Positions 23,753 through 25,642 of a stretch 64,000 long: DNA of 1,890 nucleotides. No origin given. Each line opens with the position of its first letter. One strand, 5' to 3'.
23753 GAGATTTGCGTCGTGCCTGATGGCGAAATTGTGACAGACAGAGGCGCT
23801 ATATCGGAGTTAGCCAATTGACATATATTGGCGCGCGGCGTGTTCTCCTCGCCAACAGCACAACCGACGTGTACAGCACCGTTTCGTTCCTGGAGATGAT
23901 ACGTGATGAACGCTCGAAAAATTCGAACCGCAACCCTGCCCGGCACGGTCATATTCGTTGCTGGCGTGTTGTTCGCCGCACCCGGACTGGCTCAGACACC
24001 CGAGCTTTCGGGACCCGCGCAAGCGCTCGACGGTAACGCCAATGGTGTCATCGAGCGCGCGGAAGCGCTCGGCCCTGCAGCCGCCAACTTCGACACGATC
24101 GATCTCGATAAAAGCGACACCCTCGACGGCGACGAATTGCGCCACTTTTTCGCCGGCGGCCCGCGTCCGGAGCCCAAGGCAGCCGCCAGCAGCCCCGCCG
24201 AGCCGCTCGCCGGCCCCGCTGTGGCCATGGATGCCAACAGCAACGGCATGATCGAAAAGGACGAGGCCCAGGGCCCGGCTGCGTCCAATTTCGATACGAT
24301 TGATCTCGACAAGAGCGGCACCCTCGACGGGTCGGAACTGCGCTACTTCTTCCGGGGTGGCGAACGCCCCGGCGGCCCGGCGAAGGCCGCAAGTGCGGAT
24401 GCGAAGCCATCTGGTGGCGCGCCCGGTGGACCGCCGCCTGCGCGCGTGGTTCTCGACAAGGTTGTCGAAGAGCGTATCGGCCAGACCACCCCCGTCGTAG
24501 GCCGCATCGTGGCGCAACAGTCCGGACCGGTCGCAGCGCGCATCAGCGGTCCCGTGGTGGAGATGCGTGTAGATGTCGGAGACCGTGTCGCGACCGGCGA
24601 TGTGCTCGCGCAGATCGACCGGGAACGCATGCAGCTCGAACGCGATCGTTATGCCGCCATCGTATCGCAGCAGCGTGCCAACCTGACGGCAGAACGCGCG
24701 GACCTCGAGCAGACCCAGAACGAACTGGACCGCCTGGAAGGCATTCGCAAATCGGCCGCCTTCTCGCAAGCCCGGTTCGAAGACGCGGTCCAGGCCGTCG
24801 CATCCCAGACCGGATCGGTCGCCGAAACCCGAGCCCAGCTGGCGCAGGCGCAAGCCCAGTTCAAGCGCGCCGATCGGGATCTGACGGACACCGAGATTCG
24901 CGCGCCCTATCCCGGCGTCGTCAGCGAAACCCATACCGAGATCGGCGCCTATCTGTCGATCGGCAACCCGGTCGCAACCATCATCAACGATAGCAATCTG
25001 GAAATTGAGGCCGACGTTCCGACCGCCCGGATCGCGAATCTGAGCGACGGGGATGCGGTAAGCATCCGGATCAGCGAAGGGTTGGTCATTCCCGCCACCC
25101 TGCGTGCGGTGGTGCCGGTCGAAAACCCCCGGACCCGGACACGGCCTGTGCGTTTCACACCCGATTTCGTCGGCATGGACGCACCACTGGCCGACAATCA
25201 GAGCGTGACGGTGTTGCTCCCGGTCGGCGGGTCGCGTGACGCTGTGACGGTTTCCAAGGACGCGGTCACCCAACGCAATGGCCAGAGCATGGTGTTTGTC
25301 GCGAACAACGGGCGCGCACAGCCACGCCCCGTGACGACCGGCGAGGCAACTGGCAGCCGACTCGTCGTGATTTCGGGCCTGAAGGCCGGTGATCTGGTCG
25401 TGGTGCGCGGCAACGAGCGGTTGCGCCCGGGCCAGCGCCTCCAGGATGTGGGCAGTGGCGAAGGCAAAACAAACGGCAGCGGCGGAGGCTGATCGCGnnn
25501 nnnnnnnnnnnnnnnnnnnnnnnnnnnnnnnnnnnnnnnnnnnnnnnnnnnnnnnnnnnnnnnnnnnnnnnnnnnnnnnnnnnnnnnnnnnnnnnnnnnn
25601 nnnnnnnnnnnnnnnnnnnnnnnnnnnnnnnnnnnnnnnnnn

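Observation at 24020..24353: RND efflux adaptor protein carrying a duplicated pair of EF-hand-like calcium-binding loops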

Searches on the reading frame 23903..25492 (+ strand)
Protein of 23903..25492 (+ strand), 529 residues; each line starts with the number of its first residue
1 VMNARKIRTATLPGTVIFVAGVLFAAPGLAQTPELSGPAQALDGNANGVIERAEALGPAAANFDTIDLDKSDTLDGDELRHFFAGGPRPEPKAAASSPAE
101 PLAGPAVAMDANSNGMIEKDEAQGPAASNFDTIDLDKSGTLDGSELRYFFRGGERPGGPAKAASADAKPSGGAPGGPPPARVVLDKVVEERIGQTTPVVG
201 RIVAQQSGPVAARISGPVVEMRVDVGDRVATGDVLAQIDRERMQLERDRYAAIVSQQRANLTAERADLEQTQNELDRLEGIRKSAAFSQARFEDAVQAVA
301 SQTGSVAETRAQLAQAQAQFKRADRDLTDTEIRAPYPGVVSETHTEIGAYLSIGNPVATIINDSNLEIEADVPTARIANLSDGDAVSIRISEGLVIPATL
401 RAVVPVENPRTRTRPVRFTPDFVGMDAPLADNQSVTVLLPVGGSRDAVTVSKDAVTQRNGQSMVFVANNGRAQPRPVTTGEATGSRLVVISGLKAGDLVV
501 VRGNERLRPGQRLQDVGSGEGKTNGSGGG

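Call 3: search_protein_families(library=pfam, proteins=[window:23903-25492:+], max_evalue=1)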
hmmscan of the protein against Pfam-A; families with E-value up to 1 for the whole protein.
window:23903-25492:+ (529 aa): 16 families
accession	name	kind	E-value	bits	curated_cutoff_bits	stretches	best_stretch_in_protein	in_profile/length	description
PF13437.12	HlyD_3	-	3.7e-19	69.9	22.2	2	332-421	2-94/106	HlyD family secretion protein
PF16576.10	HlyD_D23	-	1.3e-16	61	30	1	198-418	8-199/214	Barrel-sandwich domain of CusB or HlyD membrane-fusion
PF13405.12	EF-hand_6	-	6.3e-08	32.1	25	2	130-151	6-27/30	EF-hand domain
PF00036.39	EF-hand_1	-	1.1e-07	31.3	25.4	2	130-151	6-27/29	EF hand domain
PF13499.12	EF-hand_7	-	3.6e-07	30.9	30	2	130-152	8-30/67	EF-hand domain pair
PF13533.13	Biotin_lipoyl_2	-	5.5e-06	26.5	29.8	1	209-239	2-32/32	Biotin-lipoyl like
PF00529.27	CusB_dom_1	-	1.3e-05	25.8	26.5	1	202-501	12-89/89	Cation efflux system protein CusB domain 1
PF00364.28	Biotin_lipoyl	-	3.3e-05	24.1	22.1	1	216-243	15-41/73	Biotin-requiring enzyme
PF13202.12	EF-hand_5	-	0.00078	19.3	25.9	1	130-147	5-22/25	EF hand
PF14788.12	EF-hand_10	-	0.0058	17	27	0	63-83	27-47/50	EF hand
PF12700.13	HlyD_2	-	0.038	13.2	25.1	1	190-277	48-135/416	HlyD family secretion protein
PF17675.6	APG6_N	-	0.096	13.6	45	1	241-328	19-108/132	Apg6 coiled-coil region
PF23893.1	Y4YQ_C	-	0.097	12.9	27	1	222-249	21-48/53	Uncharacterised protein Y4YQ C-terminal domain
PF15346.11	ARGLU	-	0.13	12.5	27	1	233-323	36-123/149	Arginine and glutamate-rich 1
PF19380.4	DUF5955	-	0.19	12.6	27.1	1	254-315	15-79/88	Family of unknown function (DUF5955)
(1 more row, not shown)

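Call 4: search_protein_families(library=ncbifam, proteins=[window:23903-25492:+], max_evalue=0.01)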
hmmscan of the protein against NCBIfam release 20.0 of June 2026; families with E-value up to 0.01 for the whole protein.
window:23903-25492:+ (529 aa): 32 families (the best 25 are shown)
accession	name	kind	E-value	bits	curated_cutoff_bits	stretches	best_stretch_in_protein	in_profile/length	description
TIGR01730.1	RND_mfp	subfamily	2.8e-57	194.1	94.9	1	184-513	3-319/322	efflux RND transporter periplasmic adaptor subunit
TIGR00999.1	8a0102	subfamily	1.2e-34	119.7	319.3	1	226-507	1-270/271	CzcB/NccB family metal efflux transporter periplasmic adaptor subunit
NF045904.1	RND-peri-MexE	equivalog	4.1e-21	75.3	714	2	176-355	32-197/390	multidrug efflux RND transporter periplasmic adaptor subunit MexE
NF008589.1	PRK11556.1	equivalog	3.3e-19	69.1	391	1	164-514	41-386/392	MdtA/MuxA family multidrug efflux RND transporter periplasmic adaptor subunit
NF033138.2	RND-peri-MexC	equivalog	1.5e-18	67.1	625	2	186-355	42-197/375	MexC family multidrug efflux RND transporter periplasmic adaptor subunit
TIGR00998.1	8a0101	subfamily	4.2e-18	65.4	390.8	2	254-390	148-265/334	EmrA/EmrK family multidrug efflux transporter periplasmic adaptor subunit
NF008606.0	PRK11578.1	equivalog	2.1e-16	60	342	1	187-385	41-242/371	macrolide transporter subunit MacA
NF007785.0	PRK10476.1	equivalog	2.3e-14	53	376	2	272-389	151-268/347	multidrug transporter subunit MdtN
TIGR01843.1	type_I_hlyD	subfamily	3.8e-14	52.5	208.65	2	260-391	196-334/422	HlyD family type I secretion periplasmic adaptor subunit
NF053806.1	lanmdlnLanM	equivalog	7.1e-14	52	135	2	16-80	8-71/132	lanmodulin LanM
NF002939.0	PRK03598.1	equivalog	2e-13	50.2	393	2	255-388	111-263/332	secretion protein HlyD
NF045680.1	DiMtlExpIhpB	equivalog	2.7e-12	46.3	450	1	291-501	104-308/326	divalent metal ion exporter adaptor subunit IhpB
NF007132.1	PRK09578.1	equivalog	4.3e-12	45.5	512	2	174-339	34-183/396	MexX/AxyX family multidrug efflux RND transporter periplasmic adaptor subunit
NF007362.0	PRK09859.1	equivalog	1.8e-11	43.8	738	2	433-521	287-377/385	multidrug transporter subunit MdtE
NF000272.2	OqxA_adapt_sub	exception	5.5e-10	38.7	835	2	179-356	39-202/391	multidrug efflux RND transporter periplasmic adaptor subunit OqxA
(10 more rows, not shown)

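Call 8: find_homologous_proteins(query=window:23906-25492:+, max_evalue=1e-10)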
Query window:23906-25492:+ (528 aa): 1116 proteins with E <= 1e-10 among 8000 candidates; the best 120 are listed.
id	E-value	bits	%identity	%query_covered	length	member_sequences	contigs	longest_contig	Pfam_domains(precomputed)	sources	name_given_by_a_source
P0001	0.0e+0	1122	100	100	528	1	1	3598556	PF13405.13,PF25973.1,PF25989.1,PF13499.13,PF25967.1,PF25919.1,PF25917.1,PF00036.39,PF25975.1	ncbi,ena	-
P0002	8.7e-295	996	89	100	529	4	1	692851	PF13405.13,PF25973.1,PF25989.1,PF00364.29,PF13499.13,PF25967.1,PF13202.13,PF25917.1,PF00036.39,PF25975.1,PF25954.1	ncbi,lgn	ncbi:MAG: efflux RND transporter periplasmic adaptor subunit [Alphaproteobacteria bacterium]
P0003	3.0e-292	988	89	100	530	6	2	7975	PF13405.13,PF25973.1,PF25989.1,PF00364.29,PF13499.13,PF25967.1,PF25917.1,PF25885.1,PF00036.39,PF25975.1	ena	-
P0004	9.4e-287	970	88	98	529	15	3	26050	PF13405.13,PF25973.1,PF25989.1,PF13499.13,PF25967.1,PF25917.1,PF25885.1,PF00036.39,PF25975.1,PF25954.1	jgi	jgi:RND family efflux transporter MFP subunit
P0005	1.9e-282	956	86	100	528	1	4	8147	PF13405.13,PF25973.1,PF25989.1,PF00364.29,PF13499.13,PF25967.1,PF13202.13,PF25917.1,PF00036.39,PF25975.1,PF25954.1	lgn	-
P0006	1.5e-278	943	84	100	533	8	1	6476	PF13405.13,PF25973.1,PF25989.1,PF13499.13,PF25967.1,PF13202.13,PF25917.1,PF00036.39,PF25975.1,PF25954.1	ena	-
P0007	2.8e-228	777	74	95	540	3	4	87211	PF13405.13,PF25973.1,PF25989.1,PF00364.29,PF13499.13,PF25967.1,PF13202.13,PF25917.1,PF00036.39,PF25975.1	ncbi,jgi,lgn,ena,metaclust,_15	metaclust:\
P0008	4.9e-217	740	82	81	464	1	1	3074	PF25973.1,PF25989.1,PF25967.1,PF25917.1,PF25975.1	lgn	-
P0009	7.9e-206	703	77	81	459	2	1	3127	PF25973.1,PF25989.1,PF25967.1,PF25917.1,PF25975.1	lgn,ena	-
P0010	7.2e-205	700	77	81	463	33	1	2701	PF13405.13,PF25973.1,PF25989.1,PF00364.29,PF25967.1,PF25917.1,PF25975.1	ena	-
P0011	5.5e-201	687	75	81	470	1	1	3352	PF25973.1,PF25989.1,PF00364.29,PF25967.1,PF13202.13,PF25917.1,PF25975.1,PF25954.1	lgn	-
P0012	3.6e-200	684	76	81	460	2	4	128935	PF13405.13,PF25973.1,PF25989.1,PF00364.29,PF25967.1,PF13202.13,PF25917.1,PF00036.39,PF25975.1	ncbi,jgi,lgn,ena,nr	ncbi:MAG: efflux transporter periplasmic adaptor subunit [Rhodospirillaceae bacterium]|nr:efflux tra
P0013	7.4e-193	660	72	83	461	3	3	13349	PF25973.1,PF25989.1,PF25967.1,PF25917.1,PF25975.1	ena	-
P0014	1.2e-191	656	63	98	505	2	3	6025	PF13405.13,PF25973.1,PF23657.2,PF25989.1,PF13499.13,PF25919.1,PF13202.13,PF25917.1,PF00036.39,PF25975.1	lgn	-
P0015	5.9e-190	651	55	94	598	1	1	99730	PF13405.13,PF25973.1,PF23657.2,PF25989.1,PF13499.13,PF13202.13,PF23564.2,PF25917.1,PF00036.39,PF25975.1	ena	-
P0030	2.9e-171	589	59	95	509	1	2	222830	PF13405.13,PF25973.1,PF23657.2,PF25989.1,PF00364.29,PF13499.13,PF25967.1,PF13202.13,PF25917.1,PF00036.39,PF25975.1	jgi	jgi:RND family efflux transporter MFP subunit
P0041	4.5e-163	562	57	96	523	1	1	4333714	PF13405.13,PF25973.1,PF25989.1,PF13499.13,PF25967.1,PF25917.1,PF00036.39,PF25975.1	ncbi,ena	-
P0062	5.1e-156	539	61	81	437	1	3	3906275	PF13405.13,PF25973.1,PF25989.1,PF25917.1,PF25975.1,PF25954.1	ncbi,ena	-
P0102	1.1e-132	462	49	93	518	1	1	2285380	PF13405.13,PF25973.1,PF25989.1,PF13499.13,PF25917.1,PF00036.39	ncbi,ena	-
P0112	1.2e-128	448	45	94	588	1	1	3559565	PF13405.13,PF25973.1,PF25989.1,PF00364.29,PF13499.13,PF25967.1,PF13202.13,PF25917.1,PF00036.39,PF25975.1,PF25954.1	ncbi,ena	-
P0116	5.2e-128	446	46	97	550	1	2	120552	PF13405.13,PF25973.1,PF25989.1,PF00364.29,PF13499.13,PF25967.1,PF25919.1,PF25917.1,PF00036.39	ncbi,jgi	ncbi:MAG: RND family efflux transporter MFP subunit [Paracoccaceae bacterium]|jgi:RND family efflux 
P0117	1.8e-127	444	47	92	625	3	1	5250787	PF13405.13,PF25973.1,PF25989.1,PF13499.13,PF25967.1,PF00036.39,PF25975.1,PF25954.1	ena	-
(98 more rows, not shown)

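Call 11: find_encoding_contigs(protein=P0001, flank=10000, max_places=3)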
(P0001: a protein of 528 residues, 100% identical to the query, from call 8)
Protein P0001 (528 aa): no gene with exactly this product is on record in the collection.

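Call 13: list_cluster_members(proteins=[P0001, P0041, P0062, P0102, P0112, P0117])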
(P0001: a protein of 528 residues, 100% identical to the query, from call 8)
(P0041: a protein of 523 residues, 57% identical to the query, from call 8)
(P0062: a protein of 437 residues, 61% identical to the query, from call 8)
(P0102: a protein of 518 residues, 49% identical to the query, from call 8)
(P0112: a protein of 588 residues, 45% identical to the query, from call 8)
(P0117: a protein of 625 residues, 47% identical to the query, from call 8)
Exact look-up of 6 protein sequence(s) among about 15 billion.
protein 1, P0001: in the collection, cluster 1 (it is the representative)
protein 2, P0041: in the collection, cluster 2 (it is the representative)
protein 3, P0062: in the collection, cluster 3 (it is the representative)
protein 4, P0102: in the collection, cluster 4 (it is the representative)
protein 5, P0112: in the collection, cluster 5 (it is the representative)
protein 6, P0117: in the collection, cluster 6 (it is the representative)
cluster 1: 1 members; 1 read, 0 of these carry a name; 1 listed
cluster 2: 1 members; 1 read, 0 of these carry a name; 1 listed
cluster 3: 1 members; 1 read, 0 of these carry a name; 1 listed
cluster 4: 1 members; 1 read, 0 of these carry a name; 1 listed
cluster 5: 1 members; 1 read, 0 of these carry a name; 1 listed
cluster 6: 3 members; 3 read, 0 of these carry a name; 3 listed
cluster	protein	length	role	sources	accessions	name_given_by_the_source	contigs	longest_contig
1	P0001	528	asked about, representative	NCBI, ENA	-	-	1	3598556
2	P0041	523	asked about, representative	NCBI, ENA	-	-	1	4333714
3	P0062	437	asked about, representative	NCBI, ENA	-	-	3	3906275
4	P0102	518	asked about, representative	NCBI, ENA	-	-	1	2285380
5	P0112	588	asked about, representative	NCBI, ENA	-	-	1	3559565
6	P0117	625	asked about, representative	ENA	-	-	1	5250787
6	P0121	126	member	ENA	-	-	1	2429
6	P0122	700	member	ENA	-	-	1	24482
